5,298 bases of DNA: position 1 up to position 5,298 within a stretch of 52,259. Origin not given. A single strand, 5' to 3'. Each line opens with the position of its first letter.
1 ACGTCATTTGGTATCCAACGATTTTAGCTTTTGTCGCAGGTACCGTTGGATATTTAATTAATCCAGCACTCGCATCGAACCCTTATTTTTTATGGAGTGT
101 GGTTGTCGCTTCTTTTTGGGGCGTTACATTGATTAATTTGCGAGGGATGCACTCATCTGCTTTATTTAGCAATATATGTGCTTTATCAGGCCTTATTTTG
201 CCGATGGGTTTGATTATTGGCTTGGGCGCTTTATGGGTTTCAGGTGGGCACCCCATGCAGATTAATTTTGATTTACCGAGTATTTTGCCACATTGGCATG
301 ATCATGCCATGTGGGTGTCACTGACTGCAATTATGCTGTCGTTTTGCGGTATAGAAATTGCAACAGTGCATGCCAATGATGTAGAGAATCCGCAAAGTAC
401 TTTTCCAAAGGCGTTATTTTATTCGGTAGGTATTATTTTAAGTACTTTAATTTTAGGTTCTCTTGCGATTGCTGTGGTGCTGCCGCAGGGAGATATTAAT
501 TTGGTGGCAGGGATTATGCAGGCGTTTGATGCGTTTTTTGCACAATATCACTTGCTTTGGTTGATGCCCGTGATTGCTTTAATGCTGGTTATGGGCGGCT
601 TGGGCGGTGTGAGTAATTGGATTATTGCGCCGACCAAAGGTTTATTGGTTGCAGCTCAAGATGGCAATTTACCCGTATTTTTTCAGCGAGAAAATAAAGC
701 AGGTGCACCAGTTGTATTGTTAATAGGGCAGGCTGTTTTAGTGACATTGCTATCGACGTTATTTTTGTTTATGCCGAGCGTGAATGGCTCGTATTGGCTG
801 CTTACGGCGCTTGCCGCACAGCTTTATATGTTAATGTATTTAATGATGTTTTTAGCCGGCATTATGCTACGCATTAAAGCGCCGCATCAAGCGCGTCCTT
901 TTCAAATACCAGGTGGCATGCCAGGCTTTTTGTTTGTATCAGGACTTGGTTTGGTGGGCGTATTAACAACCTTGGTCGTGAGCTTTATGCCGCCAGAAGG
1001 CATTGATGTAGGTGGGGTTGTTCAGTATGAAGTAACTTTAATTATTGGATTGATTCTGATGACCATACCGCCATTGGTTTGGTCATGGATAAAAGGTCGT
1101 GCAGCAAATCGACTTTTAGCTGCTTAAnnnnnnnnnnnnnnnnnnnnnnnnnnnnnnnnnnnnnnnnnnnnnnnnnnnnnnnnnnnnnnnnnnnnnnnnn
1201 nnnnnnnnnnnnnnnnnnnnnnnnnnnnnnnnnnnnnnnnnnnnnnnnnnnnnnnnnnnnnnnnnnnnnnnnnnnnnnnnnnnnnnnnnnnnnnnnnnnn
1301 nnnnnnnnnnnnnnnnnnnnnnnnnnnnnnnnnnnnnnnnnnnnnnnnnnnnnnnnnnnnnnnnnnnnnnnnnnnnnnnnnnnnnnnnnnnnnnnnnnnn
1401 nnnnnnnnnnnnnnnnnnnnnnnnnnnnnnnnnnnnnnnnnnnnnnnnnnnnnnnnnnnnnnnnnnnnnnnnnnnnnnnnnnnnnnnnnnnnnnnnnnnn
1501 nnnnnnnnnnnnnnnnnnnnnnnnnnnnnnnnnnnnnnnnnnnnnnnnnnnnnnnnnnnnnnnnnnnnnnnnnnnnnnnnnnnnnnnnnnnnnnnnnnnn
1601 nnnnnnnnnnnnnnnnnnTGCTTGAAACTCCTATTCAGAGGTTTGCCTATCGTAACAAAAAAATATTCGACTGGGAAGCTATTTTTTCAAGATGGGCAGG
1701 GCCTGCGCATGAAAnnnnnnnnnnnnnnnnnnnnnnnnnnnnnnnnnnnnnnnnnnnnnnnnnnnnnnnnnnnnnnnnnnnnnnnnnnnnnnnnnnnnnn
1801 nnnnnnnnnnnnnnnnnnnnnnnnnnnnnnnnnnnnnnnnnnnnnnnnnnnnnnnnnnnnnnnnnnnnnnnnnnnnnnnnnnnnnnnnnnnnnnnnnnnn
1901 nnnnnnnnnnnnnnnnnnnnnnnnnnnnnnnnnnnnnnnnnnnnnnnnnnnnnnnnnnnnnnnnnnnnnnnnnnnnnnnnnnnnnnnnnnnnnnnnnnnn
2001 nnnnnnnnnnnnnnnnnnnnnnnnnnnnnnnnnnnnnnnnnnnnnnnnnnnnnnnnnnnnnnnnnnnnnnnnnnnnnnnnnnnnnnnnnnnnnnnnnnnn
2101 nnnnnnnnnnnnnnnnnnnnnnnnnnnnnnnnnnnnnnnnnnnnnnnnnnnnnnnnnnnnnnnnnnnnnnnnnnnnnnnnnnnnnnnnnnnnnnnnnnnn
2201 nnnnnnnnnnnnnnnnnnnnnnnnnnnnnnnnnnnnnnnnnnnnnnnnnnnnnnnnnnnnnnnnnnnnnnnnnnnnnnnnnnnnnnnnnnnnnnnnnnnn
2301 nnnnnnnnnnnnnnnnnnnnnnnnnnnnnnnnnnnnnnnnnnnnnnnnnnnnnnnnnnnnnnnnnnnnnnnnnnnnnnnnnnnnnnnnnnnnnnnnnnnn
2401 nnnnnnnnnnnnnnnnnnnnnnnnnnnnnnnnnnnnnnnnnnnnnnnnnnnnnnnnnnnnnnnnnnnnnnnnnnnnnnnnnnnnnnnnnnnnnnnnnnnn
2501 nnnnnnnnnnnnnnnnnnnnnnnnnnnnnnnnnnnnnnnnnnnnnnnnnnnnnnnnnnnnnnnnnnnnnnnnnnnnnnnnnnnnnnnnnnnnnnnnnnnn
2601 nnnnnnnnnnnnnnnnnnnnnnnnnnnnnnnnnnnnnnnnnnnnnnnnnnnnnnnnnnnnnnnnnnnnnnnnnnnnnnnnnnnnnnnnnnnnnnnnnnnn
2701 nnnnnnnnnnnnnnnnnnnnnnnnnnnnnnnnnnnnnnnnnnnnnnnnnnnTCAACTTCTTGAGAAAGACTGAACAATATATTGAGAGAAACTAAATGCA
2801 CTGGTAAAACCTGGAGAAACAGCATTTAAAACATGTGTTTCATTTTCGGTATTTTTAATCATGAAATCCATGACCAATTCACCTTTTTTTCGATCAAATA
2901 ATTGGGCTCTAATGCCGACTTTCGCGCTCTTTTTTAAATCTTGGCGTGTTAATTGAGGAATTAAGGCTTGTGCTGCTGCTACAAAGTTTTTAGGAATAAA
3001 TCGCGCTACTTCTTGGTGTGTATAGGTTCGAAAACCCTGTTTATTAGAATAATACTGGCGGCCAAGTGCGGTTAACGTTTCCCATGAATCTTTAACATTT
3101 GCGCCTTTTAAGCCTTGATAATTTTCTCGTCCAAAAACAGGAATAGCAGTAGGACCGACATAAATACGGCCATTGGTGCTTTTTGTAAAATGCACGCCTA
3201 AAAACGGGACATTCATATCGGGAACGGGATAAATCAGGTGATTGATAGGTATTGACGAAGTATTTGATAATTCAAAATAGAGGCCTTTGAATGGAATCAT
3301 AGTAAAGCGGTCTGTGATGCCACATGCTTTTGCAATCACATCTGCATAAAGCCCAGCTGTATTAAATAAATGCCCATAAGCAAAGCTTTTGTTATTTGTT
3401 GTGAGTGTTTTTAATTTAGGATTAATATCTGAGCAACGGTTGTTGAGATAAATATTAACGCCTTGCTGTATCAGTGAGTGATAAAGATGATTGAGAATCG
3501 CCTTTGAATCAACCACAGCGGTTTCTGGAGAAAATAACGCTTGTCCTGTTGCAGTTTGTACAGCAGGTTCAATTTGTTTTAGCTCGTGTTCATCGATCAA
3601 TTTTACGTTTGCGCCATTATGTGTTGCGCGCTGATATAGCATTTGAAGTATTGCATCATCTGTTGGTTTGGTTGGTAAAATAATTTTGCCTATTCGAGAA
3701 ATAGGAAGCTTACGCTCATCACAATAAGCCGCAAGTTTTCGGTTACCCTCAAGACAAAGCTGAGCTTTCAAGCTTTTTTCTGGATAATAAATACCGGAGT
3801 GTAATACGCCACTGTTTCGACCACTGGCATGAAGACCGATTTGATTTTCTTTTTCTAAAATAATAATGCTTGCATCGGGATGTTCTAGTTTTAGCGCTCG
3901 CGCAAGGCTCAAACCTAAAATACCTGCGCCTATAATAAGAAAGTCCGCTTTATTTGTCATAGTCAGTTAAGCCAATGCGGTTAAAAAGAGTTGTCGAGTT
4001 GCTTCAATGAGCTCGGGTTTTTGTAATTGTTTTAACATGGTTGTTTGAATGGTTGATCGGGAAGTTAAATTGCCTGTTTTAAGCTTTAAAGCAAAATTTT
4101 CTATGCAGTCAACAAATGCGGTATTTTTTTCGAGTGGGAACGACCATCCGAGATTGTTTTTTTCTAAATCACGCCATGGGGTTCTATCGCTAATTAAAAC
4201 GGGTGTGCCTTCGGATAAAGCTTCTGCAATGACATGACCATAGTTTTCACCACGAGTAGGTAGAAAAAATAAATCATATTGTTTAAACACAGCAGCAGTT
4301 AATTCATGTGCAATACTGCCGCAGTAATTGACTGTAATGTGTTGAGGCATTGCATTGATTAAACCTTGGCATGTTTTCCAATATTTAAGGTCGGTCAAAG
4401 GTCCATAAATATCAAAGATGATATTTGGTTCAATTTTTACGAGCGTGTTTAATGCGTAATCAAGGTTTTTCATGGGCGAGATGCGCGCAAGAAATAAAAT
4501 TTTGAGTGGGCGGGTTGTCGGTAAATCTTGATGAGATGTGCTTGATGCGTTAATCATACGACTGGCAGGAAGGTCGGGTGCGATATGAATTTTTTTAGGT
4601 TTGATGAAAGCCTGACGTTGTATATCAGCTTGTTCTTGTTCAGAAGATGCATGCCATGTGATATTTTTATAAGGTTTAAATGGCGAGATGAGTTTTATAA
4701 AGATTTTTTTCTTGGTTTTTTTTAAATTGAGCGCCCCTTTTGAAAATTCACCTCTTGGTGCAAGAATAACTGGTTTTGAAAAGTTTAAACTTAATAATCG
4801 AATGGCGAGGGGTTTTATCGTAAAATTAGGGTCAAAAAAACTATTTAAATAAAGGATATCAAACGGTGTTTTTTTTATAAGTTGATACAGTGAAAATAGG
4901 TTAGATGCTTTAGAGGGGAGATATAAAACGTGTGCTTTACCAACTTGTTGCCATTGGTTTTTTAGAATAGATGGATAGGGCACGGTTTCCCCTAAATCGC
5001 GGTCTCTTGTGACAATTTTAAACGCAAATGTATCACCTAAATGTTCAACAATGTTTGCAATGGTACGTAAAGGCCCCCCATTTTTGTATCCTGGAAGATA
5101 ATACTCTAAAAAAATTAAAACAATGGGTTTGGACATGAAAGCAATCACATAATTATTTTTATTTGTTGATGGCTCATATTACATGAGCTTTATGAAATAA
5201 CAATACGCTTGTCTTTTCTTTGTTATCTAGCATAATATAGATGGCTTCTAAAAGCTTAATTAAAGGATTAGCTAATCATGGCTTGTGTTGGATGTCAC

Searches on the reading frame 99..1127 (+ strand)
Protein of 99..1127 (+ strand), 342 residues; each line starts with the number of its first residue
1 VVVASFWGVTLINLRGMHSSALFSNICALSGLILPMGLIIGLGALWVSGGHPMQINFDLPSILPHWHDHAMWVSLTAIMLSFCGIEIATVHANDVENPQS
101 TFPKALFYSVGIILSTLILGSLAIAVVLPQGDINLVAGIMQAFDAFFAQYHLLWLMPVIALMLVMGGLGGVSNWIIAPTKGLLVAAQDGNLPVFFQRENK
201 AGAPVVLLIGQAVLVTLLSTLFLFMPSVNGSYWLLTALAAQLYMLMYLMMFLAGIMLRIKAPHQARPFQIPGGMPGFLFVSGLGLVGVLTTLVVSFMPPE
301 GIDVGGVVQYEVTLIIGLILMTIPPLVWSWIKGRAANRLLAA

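Call 32: search_protein_families(library=pfam, proteins=[window:99-1127:+], max_evalue=0.0001)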
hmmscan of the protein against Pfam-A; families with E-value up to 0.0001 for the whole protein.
window:99-1127:+ (342 aa): 2 families
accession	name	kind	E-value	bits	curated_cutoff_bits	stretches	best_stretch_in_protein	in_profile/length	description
PF13520.12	AA_permease_2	-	1.9e-47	162.6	27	1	3-316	123-425/427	Amino acid permease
PF00324.27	AA_permease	-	3.9e-16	59.2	24.6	1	9-323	124-452/470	Amino acid permease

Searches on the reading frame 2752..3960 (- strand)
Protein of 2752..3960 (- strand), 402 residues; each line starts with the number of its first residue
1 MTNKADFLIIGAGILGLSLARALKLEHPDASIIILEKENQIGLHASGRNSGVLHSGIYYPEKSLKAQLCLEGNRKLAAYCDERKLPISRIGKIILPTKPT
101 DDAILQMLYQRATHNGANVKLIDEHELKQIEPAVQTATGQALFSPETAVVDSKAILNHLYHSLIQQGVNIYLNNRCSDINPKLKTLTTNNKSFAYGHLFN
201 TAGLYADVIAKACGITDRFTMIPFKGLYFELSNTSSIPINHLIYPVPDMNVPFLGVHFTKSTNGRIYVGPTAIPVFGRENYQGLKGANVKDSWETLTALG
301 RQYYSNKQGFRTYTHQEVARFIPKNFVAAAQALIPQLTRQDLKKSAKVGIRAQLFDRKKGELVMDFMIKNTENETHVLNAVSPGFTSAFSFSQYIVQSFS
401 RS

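Call 32: search_protein_families(library=pfam, proteins=[window:2752-3960:-], max_evalue=0.0001)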
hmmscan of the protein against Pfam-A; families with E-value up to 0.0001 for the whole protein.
window:2752-3960:- (402 aa): 2 families
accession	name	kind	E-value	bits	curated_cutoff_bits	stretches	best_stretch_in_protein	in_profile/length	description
PF01266.30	DAO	-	3.6e-53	181.8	27.9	1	6-396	1-351/353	FAD dependent oxidoreductase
PF13450.12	NAD_binding_8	-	1.6e-06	28.7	21.9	1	9-48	1-38/68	NAD(P)-binding Rossmann-like domain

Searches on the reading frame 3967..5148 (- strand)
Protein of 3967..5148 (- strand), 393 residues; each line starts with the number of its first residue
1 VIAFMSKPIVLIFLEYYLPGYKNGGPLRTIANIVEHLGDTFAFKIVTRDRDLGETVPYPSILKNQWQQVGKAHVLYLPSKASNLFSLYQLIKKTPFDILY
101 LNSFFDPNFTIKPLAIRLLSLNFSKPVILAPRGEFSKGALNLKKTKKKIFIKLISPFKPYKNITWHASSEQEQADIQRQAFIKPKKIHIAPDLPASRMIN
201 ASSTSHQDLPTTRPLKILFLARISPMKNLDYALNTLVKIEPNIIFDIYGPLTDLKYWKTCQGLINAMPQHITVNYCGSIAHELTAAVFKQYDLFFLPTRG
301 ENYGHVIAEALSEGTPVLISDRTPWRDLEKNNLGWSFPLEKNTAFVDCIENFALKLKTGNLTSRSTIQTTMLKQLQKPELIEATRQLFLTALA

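Call 32: search_protein_families(library=pfam, proteins=[window:3967-5148:-], max_evalue=0.0001)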
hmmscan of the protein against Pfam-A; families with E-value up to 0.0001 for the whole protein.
window:3967-5148:- (393 aa): 3 families
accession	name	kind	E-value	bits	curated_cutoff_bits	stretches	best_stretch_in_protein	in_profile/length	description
PF00534.26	Glycos_transf_1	-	2.5e-15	56.9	26.4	1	212-351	13-154/172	Glycosyl transferases group 1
PF13692.12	Glyco_trans_1_4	-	8.8e-11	42.7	27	1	216-351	3-138/142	Glycosyl transferases group 1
PF20706.3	GT4-conflict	-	9.9e-05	21.9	26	0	207-323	190-314/385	Family 4 Glycosyltransferase in conflict systems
